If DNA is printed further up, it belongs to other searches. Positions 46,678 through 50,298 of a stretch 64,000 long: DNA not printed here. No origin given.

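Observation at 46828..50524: Two-gene module: membrane-spanning wHTH-STAND NTPase-TPR protein translationally coupled to a small beta-rich protein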

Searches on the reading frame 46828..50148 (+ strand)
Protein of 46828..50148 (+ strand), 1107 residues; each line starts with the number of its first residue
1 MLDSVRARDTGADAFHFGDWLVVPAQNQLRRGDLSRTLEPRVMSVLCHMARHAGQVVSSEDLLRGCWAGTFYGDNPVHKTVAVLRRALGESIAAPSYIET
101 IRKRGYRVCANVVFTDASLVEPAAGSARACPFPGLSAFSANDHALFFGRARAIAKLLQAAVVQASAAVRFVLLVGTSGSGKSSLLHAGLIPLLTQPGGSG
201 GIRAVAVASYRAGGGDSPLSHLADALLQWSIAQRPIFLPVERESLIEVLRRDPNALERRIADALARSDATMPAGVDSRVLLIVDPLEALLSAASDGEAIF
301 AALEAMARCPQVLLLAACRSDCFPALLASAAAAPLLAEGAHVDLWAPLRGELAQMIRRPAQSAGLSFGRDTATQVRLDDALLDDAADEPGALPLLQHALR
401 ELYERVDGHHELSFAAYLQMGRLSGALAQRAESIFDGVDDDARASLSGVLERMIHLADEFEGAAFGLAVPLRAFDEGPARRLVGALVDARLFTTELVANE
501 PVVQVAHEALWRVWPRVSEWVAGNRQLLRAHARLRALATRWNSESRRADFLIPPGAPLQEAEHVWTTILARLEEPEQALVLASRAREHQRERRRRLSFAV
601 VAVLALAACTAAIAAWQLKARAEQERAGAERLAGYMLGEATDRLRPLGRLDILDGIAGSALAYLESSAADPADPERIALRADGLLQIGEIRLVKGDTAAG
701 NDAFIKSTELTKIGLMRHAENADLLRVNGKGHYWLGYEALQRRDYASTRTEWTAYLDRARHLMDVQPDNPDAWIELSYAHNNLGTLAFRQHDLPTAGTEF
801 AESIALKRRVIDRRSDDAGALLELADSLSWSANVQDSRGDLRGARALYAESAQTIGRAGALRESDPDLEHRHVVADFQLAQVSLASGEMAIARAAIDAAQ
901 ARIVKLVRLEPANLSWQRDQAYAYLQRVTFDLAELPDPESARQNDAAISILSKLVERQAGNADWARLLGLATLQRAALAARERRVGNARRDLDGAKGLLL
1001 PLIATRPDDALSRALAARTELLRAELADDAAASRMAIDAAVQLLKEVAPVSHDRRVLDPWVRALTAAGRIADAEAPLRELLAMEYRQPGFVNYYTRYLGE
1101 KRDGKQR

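Call 3: search_protein_families(library=pfam, proteins=[window:46828-50148:+], max_evalue=1)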
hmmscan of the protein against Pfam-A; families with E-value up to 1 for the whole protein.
window:46828-50148:+ (1107 aa): 9 families
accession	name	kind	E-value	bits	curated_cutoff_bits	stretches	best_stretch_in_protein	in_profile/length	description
PF20703.3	nSTAND1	-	3.7e-80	270.8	27.1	1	131-548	1-378/379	Novel STAND NTPase 1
PF00486.34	Trans_reg_C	-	2.1e-13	50.5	26.2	1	37-107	5-76/77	Transcriptional regulatory protein, C terminal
PF13191.12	AAA_16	-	7.3e-06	27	32.6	1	146-292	2-144/167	AAA ATPase domain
PF13555.12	AAA_29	-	0.0053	16.9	27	1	170-188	24-42/61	P-loop containing region of AAA domain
PF05729.18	NACHT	-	0.007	16.6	26.7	1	169-326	1-136/167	NACHT domain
PF13401.12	AAA_22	-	0.042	14.6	27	1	169-303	6-104/130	AAA domain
PF03193.22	RsgA_GTPase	-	0.23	11.7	30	1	163-186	101-124/174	RsgA GTPase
PF13431.12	TPR_17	-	0.32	11.8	24.4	0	763-784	6-27/34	Tetratricopeptide repeat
PF00005.33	ABC_tran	-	0.34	11.9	25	1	170-187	13-30/137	ABC transporter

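Call 4: search_protein_families(library=ncbifam, proteins=[window:46828-50148:+], max_evalue=1)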
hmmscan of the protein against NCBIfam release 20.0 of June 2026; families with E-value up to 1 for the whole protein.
window:46828-50148:+ (1107 aa): 24 families
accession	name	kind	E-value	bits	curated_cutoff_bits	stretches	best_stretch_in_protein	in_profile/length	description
NF007540.1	PRK10153.1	equivalog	2.5e-19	69.5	400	1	14-115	5-107/516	lysine decarboxylation/transport transcriptional activator CadC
NF033117.2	vanR_ACDEGLN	exception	2.3e-07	30.6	350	1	37-108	153-225/226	VanR-ABDEGLN family response regulator transcription factor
NF007977.0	PRK10701.1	equivalog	3.7e-07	29.9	330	1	9-110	133-235/241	two-component system response regulator RstA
NF009037.0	PRK12370.1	equivalog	4e-07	28.8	589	1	14-116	13-113/553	HilA/EilA family virulence transcriptional regulator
NF040534.1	resp_reg_YycF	equivalog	7.8e-07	28.6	340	1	22-107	140-226/231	response regulator YycF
NF041733.1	resp_reg_CseB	equivalog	5.6e-06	25.9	350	1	12-108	134-226/228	two-component system response regulator CseB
NF040689.1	MtrAB_MtrA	equivalog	9e-06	25.2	300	1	9-108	118-218/219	MtrAB system response regulator MtrA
NF000401.1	vanR-A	exception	0.00011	21.7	500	1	37-108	156-229/231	vancomycin resistance response regulator transcription factor VanR-A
NF041209.1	resp_regPieR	equivalog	0.00018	21.2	450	1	32-107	152-226/231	two component system response regulator PieR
NF000404.1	vanR-D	exception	0.00025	20.7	500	1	38-108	159-230/232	vancomycin resistance response regulator transcription factor VanR-D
TIGR02154.1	PhoB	equivalog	0.00047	19.5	296.2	1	14-108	131-225/226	phosphate regulon transcriptional regulator PhoB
NF033120.0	vanR_FM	exception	0.0013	18.4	460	1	14-107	134-228/231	vancomycin resistance response regulator transcription factor, VanR-F/VanR-M family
NF000403.1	vanR-C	exception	0.0013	18.3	480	1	39-107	159-228/231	vancomycin resistance response regulator transcription factor VanR-C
NF008870.1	PRK11906.1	equivalog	0.0019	17.2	800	1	14-116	8-109/458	HilA family transcriptional regulator YgeH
NF007005.1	PRK09468.1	equivalog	0.0041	16.6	331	1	12-107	134-230/237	osmolarity response regulator transcription factor OmpR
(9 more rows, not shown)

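Call 5: search_protein_families(library=padloc, proteins=[window:46828-50148:+], max_evalue=1)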
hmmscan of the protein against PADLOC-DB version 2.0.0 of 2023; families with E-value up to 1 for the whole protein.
window:46828-50148:+ (1107 aa): 2 families
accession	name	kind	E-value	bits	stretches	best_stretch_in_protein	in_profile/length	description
PDLC04140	mad8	-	0.00034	18.2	1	144-193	3-52/314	mads_8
PDLC04135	mad3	-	0.0057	14.2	1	169-189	23-43/374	mads_3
